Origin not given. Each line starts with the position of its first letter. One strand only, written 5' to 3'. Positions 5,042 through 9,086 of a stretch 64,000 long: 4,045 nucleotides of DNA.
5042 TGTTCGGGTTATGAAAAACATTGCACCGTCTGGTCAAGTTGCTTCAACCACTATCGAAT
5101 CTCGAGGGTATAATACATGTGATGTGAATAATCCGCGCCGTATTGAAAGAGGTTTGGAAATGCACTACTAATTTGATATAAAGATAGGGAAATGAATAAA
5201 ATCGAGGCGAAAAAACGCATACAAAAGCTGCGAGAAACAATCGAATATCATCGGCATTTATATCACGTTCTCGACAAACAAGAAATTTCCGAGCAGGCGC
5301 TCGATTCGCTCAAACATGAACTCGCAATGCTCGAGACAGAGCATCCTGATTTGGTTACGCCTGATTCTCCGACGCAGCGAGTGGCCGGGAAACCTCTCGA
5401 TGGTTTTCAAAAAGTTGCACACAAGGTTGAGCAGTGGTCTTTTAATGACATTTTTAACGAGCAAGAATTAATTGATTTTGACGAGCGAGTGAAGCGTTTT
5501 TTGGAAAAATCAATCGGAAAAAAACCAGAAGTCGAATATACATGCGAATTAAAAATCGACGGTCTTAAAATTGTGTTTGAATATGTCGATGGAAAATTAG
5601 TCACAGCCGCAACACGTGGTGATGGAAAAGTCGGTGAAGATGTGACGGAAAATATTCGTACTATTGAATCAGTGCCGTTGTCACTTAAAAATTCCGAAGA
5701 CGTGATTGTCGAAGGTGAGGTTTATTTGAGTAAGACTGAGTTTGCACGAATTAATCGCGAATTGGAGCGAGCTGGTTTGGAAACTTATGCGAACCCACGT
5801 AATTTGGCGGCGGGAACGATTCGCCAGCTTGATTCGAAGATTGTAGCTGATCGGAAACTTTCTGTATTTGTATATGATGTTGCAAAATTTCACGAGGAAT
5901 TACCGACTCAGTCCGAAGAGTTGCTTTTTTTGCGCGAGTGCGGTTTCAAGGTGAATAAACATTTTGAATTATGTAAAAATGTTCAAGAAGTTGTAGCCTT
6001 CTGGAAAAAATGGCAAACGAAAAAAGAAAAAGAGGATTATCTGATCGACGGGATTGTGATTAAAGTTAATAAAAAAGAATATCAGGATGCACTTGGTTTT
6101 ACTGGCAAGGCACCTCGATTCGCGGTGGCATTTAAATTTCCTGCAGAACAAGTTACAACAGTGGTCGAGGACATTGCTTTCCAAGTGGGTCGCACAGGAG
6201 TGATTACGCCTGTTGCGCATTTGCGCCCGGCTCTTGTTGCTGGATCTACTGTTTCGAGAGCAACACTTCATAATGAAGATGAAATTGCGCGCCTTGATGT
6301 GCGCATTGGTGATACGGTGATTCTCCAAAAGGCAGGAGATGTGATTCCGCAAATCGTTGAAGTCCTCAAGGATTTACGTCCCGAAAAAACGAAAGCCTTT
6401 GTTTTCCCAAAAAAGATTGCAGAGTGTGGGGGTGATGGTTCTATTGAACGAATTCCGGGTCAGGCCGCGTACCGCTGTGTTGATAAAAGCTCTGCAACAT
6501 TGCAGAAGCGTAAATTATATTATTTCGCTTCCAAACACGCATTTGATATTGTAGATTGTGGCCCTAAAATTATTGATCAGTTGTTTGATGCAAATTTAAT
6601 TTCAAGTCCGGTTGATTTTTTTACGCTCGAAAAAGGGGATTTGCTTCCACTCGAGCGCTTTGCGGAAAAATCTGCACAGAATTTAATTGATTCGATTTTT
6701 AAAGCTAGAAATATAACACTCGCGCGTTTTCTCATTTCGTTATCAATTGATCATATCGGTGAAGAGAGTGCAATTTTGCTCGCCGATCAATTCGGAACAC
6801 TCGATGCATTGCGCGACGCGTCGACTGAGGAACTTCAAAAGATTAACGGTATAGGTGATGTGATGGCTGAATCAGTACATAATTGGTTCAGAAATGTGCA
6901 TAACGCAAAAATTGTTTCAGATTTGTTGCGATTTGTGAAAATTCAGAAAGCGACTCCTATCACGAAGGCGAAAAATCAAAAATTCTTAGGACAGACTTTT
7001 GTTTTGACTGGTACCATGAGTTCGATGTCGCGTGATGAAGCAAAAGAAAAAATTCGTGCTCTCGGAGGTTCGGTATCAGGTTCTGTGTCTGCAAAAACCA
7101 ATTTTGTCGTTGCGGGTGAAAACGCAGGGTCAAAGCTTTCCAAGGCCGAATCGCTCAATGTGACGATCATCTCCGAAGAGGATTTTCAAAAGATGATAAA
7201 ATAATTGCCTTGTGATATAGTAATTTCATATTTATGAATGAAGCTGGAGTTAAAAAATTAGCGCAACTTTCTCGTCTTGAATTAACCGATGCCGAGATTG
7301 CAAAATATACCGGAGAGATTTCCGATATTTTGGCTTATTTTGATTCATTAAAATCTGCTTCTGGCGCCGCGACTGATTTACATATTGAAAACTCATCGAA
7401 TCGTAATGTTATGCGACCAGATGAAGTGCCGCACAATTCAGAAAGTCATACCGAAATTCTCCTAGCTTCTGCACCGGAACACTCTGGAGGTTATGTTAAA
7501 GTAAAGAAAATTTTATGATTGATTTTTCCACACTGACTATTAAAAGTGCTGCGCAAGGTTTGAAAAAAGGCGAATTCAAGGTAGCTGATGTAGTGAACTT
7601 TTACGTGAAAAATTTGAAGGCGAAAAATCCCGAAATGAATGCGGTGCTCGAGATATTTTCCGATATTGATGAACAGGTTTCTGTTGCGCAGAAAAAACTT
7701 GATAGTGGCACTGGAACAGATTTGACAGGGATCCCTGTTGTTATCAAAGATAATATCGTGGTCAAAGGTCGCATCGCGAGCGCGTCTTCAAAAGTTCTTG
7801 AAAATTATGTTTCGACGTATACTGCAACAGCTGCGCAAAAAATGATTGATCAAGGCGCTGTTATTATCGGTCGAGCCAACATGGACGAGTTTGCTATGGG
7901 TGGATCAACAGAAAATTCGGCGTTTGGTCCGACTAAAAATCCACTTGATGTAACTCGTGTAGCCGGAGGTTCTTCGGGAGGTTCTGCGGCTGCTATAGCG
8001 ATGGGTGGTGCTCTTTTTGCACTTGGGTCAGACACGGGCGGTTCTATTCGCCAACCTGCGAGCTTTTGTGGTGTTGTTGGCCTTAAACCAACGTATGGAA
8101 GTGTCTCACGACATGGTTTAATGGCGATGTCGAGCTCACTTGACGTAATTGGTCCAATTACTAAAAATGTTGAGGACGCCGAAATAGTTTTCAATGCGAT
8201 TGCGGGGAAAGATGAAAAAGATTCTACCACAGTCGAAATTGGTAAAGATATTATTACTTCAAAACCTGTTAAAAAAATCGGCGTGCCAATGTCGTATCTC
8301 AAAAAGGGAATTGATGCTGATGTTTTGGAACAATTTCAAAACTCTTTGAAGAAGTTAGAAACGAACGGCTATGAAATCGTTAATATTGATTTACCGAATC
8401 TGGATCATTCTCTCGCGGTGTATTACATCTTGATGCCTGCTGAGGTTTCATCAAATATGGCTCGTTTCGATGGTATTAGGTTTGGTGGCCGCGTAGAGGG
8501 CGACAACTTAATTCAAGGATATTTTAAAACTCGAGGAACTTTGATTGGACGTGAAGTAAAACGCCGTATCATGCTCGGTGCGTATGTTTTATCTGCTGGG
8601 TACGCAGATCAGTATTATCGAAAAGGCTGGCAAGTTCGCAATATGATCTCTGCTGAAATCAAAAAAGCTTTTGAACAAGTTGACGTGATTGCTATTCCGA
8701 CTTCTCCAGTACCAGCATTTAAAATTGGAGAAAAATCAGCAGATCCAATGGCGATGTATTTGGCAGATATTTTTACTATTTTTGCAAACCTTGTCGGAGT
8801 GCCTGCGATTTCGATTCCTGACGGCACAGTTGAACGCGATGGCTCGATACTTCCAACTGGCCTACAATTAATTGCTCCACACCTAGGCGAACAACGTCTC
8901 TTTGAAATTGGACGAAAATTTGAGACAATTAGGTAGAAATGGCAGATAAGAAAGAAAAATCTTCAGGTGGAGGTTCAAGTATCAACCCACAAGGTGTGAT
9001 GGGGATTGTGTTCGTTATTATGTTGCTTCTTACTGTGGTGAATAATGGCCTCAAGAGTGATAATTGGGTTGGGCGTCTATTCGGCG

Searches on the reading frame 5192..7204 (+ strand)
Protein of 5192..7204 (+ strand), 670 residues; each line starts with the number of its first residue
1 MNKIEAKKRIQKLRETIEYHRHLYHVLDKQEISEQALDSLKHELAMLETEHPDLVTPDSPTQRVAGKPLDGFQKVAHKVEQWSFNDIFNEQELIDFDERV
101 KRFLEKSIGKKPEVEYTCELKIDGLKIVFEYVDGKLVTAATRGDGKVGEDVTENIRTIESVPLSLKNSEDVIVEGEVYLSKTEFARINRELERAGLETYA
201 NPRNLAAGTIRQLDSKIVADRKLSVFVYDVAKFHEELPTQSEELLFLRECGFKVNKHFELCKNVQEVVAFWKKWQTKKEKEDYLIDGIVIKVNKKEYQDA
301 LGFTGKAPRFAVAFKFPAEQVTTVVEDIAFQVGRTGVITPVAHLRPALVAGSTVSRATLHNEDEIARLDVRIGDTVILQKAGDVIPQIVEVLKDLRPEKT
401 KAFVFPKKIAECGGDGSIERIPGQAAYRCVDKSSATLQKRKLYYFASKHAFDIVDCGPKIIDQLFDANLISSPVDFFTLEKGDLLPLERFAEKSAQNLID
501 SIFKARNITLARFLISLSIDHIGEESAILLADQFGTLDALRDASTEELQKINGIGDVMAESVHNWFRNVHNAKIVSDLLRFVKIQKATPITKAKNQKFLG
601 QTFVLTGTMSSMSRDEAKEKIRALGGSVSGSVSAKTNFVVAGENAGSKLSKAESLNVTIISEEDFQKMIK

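Call 98: search_protein_families(library=pfam, proteins=[window:5192-7204:+], max_evalue=0.00001)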
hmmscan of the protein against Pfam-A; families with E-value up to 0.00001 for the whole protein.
window:5192-7204:+ (670 aa): 8 families
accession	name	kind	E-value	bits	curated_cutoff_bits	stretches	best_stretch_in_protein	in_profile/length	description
PF01653.23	DNA_ligase_aden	-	3.5e-88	295.8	27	1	71-319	3-253/253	NAD-dependent DNA ligase adenylation domain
PF03120.22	DNA_ligase_OB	-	3.3e-35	120.3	32.9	1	322-399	1-78/79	NAD-dependent DNA ligase OB-fold domain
PF12826.13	HHH_2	-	2.7e-20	72.7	27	1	512-575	1-64/64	Helix-hairpin-helix motif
PF00533.33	BRCT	-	3.1e-16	59.8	21.3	1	596-668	4-77/78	BRCA1 C Terminus (BRCT) domain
PF14520.12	HHH_5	-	9.3e-11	42.5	27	1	517-562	5-51/57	Helix-hairpin-helix domain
PF22745.1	Nlig-Ia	-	9.2e-07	29.9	27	0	7-56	3-52/92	DNA ligase-like, N-terminal NAD+-binding domain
PF12738.14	PTCB-BRCT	-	1e-06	29.1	22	1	608-661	7-60/63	twin BRCT domain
PF00633.29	HHH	-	2.7e-06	27.4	24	1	536-564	1-29/30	Helix-hairpin-helix motif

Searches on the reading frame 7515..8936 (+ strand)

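Call 98: search_protein_families(library=pfam, proteins=[window:7515-8936:+], max_evalue=0.00001)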
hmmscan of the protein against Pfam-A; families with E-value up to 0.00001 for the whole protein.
window:7515-8936:+ (473 aa): 1 family
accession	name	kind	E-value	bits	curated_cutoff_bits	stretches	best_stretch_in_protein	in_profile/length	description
PF01425.27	Amidase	-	2.3e-135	452.5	27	1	25-462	1-444/445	Amidase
